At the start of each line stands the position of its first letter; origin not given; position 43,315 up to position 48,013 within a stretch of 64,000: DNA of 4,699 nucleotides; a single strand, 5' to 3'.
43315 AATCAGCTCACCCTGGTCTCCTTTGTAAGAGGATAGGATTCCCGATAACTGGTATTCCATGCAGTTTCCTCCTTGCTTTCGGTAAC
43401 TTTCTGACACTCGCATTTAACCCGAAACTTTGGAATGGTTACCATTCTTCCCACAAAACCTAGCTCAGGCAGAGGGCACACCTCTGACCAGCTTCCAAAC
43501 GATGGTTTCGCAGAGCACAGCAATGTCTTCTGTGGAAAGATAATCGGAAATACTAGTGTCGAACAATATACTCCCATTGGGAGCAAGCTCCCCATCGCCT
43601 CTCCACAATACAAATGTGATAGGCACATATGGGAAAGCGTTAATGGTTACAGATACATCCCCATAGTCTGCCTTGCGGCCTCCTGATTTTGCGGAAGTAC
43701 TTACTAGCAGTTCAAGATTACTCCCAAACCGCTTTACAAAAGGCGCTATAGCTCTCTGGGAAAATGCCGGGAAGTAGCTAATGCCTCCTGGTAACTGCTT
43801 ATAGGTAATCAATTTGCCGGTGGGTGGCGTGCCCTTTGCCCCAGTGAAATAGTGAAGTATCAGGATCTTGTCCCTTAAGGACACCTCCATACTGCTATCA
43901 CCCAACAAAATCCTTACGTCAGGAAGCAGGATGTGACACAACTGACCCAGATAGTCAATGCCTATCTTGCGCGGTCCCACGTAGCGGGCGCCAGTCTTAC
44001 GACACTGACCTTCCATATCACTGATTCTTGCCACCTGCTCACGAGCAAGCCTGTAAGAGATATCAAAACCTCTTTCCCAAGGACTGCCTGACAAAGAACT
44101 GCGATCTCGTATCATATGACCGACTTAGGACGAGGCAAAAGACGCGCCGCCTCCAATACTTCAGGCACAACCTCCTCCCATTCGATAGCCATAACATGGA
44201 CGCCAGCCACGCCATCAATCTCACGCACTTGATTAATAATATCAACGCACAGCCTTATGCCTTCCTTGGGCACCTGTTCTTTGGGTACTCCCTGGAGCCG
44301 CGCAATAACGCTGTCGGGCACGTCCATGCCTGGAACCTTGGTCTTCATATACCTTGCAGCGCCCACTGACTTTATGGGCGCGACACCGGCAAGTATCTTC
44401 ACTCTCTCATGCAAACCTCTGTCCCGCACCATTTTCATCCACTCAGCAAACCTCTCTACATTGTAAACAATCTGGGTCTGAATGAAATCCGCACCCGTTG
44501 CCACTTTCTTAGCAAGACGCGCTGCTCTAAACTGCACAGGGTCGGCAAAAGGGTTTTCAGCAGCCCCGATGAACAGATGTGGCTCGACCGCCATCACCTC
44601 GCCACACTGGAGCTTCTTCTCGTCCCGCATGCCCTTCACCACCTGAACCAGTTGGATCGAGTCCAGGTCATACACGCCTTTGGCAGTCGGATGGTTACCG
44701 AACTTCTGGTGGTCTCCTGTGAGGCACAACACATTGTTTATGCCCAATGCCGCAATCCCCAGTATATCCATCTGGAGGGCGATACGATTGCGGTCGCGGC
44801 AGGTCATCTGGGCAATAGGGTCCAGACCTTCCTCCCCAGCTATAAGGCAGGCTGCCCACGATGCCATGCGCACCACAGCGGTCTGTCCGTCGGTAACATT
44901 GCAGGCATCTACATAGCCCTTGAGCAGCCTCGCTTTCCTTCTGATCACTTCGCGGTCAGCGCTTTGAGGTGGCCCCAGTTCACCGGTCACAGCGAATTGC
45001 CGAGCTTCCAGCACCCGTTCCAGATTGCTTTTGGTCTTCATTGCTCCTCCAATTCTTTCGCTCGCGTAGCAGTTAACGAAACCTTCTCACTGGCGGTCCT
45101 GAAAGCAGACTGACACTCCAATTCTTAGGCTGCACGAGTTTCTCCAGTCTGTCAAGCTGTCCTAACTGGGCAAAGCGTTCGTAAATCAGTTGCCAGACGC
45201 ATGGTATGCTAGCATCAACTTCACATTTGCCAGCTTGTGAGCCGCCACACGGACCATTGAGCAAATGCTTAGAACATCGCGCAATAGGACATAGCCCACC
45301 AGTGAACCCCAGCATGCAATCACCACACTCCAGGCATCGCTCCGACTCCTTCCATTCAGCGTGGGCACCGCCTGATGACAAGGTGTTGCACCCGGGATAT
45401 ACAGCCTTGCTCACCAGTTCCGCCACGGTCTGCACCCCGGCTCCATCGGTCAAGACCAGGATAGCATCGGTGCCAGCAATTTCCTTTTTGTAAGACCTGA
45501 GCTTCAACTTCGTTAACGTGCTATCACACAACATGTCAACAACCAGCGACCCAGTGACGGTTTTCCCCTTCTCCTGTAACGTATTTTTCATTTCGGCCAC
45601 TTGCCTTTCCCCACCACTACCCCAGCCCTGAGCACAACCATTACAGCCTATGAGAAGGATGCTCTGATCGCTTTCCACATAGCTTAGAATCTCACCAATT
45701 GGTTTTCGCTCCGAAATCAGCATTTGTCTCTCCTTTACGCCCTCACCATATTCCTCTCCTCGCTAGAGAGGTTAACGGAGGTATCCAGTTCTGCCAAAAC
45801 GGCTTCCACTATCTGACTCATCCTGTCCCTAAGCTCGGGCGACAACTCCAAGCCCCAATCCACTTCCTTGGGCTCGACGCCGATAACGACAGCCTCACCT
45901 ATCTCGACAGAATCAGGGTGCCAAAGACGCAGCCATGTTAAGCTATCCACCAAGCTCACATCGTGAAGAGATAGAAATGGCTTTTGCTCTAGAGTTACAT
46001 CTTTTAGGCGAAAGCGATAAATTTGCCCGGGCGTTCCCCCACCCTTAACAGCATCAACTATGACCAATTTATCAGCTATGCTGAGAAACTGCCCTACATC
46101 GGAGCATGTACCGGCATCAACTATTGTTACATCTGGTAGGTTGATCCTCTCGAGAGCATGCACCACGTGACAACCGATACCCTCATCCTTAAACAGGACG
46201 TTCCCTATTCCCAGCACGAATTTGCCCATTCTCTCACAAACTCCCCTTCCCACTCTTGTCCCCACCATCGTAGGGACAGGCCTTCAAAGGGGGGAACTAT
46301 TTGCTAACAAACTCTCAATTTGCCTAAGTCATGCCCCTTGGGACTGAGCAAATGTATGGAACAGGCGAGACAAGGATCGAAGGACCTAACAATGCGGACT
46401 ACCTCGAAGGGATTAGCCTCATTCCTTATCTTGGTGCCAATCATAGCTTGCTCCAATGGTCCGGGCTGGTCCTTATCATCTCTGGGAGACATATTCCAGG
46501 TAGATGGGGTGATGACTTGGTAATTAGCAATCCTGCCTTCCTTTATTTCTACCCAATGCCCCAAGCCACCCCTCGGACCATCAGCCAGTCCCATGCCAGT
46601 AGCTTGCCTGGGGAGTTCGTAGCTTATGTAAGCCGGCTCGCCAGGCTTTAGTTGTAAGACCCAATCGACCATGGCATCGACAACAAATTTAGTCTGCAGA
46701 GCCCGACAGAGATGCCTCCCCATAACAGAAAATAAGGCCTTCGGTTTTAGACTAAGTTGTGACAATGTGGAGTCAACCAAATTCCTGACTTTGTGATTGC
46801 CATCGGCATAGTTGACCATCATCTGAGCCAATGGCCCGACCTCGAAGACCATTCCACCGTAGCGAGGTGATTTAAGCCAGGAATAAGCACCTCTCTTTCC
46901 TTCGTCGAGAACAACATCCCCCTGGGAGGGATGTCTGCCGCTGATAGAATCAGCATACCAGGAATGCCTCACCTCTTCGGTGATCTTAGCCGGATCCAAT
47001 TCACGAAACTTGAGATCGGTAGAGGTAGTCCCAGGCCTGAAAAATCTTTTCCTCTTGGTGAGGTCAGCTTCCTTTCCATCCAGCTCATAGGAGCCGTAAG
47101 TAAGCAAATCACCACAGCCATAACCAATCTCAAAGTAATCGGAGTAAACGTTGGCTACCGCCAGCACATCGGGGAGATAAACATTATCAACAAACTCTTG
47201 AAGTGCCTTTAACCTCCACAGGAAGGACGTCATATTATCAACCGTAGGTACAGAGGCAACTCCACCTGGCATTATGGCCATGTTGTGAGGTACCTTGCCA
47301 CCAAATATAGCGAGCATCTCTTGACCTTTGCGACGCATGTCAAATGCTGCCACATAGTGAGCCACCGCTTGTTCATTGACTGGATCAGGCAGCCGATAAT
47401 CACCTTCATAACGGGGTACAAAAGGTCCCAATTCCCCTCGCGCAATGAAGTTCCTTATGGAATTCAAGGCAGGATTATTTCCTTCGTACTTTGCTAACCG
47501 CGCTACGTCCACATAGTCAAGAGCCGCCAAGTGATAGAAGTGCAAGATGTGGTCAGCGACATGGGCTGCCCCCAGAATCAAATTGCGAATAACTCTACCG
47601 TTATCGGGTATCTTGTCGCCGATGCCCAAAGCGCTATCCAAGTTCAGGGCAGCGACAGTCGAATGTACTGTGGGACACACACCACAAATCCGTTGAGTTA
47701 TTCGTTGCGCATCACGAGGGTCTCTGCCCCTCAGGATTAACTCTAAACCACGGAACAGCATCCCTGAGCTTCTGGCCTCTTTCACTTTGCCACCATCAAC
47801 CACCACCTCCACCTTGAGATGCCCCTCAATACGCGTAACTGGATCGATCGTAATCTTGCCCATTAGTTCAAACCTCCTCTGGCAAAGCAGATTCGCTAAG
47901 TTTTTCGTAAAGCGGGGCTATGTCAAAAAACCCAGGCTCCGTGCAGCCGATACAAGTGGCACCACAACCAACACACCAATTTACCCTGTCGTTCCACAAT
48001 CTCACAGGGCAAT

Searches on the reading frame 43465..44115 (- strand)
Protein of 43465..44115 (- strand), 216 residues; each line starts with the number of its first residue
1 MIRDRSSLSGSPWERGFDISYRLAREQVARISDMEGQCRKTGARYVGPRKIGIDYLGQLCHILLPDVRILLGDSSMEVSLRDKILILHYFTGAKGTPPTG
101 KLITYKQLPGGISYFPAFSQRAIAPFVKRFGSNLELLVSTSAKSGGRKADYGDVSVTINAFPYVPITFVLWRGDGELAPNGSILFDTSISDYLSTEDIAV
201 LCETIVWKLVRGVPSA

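Call 30: search_protein_families(library=pfam, proteins=[window:43465-44115:-], max_evalue=0.00001)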
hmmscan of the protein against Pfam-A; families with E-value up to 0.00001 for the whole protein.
window:43465-44115:- (216 aa): 1 family
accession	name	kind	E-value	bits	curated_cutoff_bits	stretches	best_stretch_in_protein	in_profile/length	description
PF12654.12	DUF3786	-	3.8e-50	170.3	27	1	35-206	3-174/176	Domain of unknown function (DUF3786)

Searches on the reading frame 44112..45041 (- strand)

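Call 30: search_protein_families(library=pfam, proteins=[window:44112-45041:-], max_evalue=0.00001)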
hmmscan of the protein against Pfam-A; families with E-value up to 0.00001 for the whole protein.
window:44112-45041:- (309 aa): 1 family
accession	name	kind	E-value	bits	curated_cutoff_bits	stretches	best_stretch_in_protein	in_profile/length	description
PF02219.23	MTHFR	-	1.2e-41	143.4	24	1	7-298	2-285/287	Methylenetetrahydrofolate reductase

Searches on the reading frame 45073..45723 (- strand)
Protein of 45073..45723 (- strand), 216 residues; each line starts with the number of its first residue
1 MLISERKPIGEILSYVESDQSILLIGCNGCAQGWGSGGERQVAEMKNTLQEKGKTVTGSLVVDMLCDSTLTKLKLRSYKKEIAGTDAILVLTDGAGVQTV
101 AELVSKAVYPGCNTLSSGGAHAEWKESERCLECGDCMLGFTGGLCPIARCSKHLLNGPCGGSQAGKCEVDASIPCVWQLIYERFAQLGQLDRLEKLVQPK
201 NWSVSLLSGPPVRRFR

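Call 30: search_protein_families(library=pfam, proteins=[window:45073-45723:-], max_evalue=0.00001)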
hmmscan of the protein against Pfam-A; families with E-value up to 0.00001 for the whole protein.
window:45073-45723:- (216 aa): 1 family
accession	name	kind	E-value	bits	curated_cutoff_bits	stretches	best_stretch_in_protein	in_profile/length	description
PF12225.13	DUF5981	-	8.6e-34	115.5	23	1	109-203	1-95/95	Methylene-tetrahydrofolate reductase C terminal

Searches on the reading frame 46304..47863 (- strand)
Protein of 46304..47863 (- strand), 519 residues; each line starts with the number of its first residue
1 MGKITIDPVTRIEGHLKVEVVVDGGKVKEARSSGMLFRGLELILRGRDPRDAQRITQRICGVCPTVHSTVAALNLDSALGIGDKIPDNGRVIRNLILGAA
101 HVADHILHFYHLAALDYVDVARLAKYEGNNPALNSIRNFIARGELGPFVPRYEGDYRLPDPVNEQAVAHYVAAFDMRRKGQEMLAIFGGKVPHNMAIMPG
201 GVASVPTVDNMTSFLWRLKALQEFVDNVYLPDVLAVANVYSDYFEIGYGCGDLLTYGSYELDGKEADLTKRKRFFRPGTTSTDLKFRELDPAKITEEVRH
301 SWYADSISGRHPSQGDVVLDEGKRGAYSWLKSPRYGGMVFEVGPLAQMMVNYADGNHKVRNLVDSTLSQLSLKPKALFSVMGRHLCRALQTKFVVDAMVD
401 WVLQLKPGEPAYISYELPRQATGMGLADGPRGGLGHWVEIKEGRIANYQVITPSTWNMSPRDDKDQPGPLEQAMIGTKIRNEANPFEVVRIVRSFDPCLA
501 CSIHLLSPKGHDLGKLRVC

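Call 30: search_protein_families(library=pfam, proteins=[window:46304-47863:-], max_evalue=0.00001)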
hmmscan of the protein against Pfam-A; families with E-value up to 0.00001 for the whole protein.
window:46304-47863:- (519 aa): 1 family
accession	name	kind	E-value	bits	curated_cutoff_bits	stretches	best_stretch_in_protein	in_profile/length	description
PF00374.24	NiFeSe_Hases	-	7.4e-152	507.3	25.8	1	38-504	1-508/508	Nickel-dependent hydrogenase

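Call 70: search_solved_structures(query=window:46304-47863:-, max_evalue=1e-20)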
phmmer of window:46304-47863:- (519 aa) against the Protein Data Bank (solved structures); distinct sequences matched with E-value up to 1e-20: 61 (the best 60 are shown).
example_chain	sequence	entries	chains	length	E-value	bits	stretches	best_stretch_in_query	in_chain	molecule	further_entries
5jsu_B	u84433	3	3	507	1.4e-130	439.8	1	4-510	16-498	Periplasmic [NiFeSe] hydrogenase, large subunit, selenocysteine-containing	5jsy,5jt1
5jsh_B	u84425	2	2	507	5.1e-129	434.7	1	4-510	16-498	Periplasmic [NiFeSe] hydrogenase, large subunit, selenocysteine-containing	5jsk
6z8o_B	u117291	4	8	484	4.3e-128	431.7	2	138-504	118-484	Periplasmic [NiFeSe] hydrogenase, large subunit, selenocysteine-containing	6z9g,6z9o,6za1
6ru9_B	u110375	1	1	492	4.7e-128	431.5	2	138-504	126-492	Periplasmic [NiFeSe] hydrogenase, large subunit, selenocysteine-containing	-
6rtp_B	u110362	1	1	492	8.8e-128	430.6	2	138-504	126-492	Periplasmic [NiFeSe] hydrogenase, large subunit, selenocysteine-containing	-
6z8m_B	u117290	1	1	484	1.1e-127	430.3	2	138-504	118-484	Periplasmic [NiFeSe] hydrogenase, large subunit, selenocysteine-containing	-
6ruc_B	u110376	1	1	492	1.2e-127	430.2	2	138-504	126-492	Periplasmic [NiFeSe] hydrogenase, large subunit, selenocysteine-containing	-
3ze6_B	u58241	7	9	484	1.6e-127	429.7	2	138-504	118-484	PERIPLASMIC [NIFESE] HYDROGENASE, LARGE SUBUNIT, SELENOCYS SELENOCYSTEINE-CONTAINING | PERIPLASMIC [NIFESE] HYDROGENASE, LARGE SUBUNIT, SELENOCYSTEINE-CONTAININ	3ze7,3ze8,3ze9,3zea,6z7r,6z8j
2wpn_B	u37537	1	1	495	1.8e-127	429.6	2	138-504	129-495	PERIPLASMIC [NIFESE] HYDROGENASE, LARGE SUBUNIT, SELENOCYSTEINE-CONTAINING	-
1h2a_L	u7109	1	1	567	3.5e-127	428.7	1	2-518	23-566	HYDROGENASE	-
1ubh_L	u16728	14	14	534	3.2e-125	422.2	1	2-504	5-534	Periplasmic [NiFe] hydrogenase large subunit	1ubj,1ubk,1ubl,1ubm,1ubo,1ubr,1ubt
4u9h_L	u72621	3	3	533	3.2e-125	422.2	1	2-504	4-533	Periplasmic [NiFe] hydrogenase large subunit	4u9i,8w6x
1h2r_L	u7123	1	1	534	3.3e-125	422.2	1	2-504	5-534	PROTEIN (PERIPLASMIC [NIFE] HYDROGENASE LARGE SUBUNIT)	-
5xle_L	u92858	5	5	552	3.8e-125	421.9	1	2-504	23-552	Periplasmic [NiFe] hydrogenase large subunit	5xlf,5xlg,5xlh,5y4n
1frf_L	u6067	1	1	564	1.6e-123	416.5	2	118-519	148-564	[NI-FE] HYDROGENASE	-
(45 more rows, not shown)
